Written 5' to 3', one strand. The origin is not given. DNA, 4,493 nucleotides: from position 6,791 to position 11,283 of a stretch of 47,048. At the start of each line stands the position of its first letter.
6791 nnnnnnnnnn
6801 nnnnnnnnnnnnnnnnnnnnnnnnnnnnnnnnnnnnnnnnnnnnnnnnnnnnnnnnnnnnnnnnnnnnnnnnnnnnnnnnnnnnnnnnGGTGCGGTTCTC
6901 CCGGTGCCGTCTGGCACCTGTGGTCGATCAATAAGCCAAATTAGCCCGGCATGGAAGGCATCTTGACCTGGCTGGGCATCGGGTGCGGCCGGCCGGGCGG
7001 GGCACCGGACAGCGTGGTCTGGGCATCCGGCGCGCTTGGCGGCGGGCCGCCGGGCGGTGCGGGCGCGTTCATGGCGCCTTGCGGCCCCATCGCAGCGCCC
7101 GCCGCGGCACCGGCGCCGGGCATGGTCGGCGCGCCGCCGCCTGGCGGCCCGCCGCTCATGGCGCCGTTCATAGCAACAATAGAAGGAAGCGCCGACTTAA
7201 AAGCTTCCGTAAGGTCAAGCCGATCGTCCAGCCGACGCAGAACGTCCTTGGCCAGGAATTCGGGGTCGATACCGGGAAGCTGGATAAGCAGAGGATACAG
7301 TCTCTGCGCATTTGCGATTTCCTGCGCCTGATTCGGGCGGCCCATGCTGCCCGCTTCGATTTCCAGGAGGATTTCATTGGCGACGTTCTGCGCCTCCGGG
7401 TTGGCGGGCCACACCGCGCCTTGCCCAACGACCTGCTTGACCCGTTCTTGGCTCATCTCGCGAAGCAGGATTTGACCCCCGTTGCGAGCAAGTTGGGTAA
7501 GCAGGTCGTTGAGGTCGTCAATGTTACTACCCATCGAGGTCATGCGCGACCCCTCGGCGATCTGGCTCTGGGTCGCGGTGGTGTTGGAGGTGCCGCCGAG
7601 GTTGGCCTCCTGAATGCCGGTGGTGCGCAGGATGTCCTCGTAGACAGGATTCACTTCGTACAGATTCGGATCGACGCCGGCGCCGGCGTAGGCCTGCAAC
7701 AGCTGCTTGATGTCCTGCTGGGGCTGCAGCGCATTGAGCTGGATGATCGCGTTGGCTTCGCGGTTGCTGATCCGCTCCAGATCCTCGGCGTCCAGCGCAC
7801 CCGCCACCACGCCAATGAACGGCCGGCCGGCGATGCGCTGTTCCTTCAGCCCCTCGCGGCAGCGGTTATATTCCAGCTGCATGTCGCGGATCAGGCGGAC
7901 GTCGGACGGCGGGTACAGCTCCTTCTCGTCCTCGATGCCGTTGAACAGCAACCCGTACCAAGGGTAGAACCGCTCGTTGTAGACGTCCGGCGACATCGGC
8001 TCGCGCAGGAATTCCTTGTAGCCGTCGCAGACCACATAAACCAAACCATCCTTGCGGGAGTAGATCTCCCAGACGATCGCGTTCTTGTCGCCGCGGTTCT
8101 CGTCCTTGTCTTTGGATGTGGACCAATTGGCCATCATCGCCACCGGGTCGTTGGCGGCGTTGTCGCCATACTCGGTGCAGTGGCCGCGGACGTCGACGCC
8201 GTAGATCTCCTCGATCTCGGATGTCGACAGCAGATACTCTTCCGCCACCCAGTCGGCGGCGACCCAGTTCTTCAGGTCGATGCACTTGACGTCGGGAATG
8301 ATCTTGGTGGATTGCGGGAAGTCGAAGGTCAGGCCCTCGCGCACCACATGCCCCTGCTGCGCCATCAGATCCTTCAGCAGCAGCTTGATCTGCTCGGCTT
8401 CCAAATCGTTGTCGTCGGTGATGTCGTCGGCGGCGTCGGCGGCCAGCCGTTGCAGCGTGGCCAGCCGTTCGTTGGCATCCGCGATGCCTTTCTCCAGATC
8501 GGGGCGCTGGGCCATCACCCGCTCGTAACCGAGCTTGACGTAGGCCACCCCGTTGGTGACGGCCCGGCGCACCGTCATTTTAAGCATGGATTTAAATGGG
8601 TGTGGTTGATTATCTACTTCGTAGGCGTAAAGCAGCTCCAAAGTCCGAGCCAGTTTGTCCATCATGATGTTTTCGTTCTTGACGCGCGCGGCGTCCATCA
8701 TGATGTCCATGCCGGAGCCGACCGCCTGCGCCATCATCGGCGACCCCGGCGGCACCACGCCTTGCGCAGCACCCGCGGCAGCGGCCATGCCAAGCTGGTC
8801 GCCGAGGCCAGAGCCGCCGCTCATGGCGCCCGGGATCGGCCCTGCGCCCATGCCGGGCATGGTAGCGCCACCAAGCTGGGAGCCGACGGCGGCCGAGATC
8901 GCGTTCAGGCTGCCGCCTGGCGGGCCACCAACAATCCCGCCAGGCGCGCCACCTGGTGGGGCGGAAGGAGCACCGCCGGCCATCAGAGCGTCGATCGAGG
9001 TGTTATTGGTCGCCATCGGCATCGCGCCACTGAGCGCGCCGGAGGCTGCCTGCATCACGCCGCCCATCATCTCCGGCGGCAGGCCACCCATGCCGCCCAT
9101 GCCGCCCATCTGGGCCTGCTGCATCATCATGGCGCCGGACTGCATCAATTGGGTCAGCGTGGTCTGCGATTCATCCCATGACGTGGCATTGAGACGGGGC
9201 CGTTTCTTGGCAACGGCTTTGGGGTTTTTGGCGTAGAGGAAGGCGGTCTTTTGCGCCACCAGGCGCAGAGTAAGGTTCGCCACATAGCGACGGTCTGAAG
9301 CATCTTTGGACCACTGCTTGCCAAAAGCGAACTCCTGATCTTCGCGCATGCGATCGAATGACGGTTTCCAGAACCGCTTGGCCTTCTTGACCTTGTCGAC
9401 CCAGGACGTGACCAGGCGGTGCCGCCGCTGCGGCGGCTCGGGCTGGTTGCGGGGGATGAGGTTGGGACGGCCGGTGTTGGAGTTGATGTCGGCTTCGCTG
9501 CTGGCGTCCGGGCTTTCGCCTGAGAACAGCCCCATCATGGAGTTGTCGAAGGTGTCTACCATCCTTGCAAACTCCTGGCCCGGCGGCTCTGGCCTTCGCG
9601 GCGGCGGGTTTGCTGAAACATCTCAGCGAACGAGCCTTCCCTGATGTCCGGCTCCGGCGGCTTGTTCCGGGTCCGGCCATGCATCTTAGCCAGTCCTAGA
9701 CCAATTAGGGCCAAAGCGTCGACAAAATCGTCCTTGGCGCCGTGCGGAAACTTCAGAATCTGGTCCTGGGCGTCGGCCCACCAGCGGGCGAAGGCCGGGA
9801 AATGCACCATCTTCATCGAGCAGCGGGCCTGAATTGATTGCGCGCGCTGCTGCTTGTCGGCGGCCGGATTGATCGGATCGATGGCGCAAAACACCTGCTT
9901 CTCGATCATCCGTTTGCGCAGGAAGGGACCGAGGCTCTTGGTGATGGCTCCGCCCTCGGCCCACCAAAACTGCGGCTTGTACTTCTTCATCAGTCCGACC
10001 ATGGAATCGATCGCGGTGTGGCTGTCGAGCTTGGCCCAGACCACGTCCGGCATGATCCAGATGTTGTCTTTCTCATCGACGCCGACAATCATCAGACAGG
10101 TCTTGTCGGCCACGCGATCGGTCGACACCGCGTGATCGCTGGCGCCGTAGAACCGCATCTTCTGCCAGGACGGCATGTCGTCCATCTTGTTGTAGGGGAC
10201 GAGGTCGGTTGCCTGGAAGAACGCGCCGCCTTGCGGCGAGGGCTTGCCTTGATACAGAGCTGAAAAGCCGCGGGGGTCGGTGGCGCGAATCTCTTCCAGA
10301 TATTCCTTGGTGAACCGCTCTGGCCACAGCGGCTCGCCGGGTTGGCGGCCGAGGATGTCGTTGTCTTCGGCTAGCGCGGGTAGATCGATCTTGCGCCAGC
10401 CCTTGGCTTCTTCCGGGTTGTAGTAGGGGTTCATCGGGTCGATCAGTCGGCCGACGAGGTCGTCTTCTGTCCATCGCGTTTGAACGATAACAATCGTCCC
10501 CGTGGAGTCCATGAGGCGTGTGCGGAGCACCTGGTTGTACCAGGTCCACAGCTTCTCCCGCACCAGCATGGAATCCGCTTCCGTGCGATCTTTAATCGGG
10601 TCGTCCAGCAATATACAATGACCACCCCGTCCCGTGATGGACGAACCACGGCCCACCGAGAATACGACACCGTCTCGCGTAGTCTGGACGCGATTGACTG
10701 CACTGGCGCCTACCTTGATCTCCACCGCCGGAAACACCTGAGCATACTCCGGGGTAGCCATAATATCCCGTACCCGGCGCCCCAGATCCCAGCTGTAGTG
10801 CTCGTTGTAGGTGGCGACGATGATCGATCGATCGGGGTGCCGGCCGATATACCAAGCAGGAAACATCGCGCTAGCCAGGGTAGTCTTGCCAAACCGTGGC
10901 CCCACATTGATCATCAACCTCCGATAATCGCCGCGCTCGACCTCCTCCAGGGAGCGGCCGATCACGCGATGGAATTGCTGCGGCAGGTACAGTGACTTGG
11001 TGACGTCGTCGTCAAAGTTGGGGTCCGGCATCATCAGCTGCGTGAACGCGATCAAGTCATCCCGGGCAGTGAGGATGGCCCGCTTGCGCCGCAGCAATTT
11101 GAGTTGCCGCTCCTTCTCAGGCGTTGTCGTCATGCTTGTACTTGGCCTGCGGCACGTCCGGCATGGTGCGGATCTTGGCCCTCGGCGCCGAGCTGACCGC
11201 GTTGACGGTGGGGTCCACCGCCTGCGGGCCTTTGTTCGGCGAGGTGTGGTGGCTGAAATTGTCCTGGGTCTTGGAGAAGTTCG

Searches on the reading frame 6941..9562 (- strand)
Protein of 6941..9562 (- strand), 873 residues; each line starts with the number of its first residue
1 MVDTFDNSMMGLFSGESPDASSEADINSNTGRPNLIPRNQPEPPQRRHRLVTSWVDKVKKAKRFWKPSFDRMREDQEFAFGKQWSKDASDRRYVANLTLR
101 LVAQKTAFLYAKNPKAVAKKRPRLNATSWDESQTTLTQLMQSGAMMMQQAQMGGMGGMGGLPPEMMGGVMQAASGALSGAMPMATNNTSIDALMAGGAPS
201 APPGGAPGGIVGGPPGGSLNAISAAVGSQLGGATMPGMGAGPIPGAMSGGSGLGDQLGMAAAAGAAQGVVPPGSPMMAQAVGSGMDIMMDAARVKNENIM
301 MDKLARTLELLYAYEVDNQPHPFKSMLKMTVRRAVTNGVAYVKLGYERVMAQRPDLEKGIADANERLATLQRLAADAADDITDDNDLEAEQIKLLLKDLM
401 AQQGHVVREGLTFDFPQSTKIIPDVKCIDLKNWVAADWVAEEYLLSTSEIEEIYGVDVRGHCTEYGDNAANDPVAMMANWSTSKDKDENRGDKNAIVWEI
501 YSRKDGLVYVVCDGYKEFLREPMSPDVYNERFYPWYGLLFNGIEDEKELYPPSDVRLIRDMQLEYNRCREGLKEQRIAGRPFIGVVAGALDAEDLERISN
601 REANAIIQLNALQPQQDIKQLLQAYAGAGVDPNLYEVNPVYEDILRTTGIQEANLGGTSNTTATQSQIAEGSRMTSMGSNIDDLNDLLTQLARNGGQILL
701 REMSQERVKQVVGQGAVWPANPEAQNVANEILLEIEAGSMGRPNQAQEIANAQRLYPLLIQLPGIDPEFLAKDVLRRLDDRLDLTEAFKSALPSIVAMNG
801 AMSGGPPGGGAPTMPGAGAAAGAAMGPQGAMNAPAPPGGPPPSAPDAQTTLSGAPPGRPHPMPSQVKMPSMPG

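Call 11: search_protein_families(library=phrogs, proteins=[window:6941-9562:-], max_evalue=0.00001)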
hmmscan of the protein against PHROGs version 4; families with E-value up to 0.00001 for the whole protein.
window:6941-9562:- (873 aa): 0 families

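Call 55: search_protein_families(library=pfam, proteins=[window:6941-9562:-], max_evalue=0.01)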
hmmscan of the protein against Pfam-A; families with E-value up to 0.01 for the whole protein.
window:6941-9562:- (873 aa): 0 families

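Call 75: search_protein_families(library=phrogs, proteins=[window:6941-9562:-], max_evalue=0.01)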
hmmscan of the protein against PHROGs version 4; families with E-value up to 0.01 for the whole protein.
window:6941-9562:- (873 aa): 1 family
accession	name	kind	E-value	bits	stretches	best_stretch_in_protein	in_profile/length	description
phrog_12082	-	head and packaging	0.00057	19.5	1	430-566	191-315/715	portal protein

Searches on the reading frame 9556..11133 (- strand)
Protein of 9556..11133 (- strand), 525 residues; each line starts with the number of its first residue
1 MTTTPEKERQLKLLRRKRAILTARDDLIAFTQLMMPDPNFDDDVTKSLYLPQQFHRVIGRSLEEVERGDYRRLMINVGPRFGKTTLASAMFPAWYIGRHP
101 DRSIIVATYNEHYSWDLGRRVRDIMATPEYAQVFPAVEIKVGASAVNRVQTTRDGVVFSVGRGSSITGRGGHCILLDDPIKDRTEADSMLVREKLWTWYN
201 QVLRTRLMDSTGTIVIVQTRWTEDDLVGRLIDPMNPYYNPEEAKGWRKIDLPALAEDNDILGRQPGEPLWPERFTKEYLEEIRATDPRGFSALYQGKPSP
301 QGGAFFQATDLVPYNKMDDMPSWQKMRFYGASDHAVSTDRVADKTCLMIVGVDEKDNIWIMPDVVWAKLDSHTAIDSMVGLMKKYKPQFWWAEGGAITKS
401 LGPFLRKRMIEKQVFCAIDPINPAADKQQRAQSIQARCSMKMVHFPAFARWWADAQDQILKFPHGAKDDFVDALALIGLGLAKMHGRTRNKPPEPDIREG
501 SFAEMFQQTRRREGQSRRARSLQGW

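Call 11: search_protein_families(library=phrogs, proteins=[window:9556-11133:-], max_evalue=0.00001)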
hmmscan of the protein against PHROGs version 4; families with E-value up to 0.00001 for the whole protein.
window:9556-11133:- (525 aa): 4 families
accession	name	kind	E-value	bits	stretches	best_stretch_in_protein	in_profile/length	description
phrog_38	-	head and packaging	1.2e-100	339.4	1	15-518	266-734/760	terminase large subunit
phrog_4758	-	head and packaging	2.4e-56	191.8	1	22-260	15-242/243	terminase large subunit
phrog_30251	-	head and packaging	1.3e-25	90.8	1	60-373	45-347/799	terminase large subunit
phrog_5573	-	head and packaging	1.1e-23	84.9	1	238-475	4-228/250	terminase large subunit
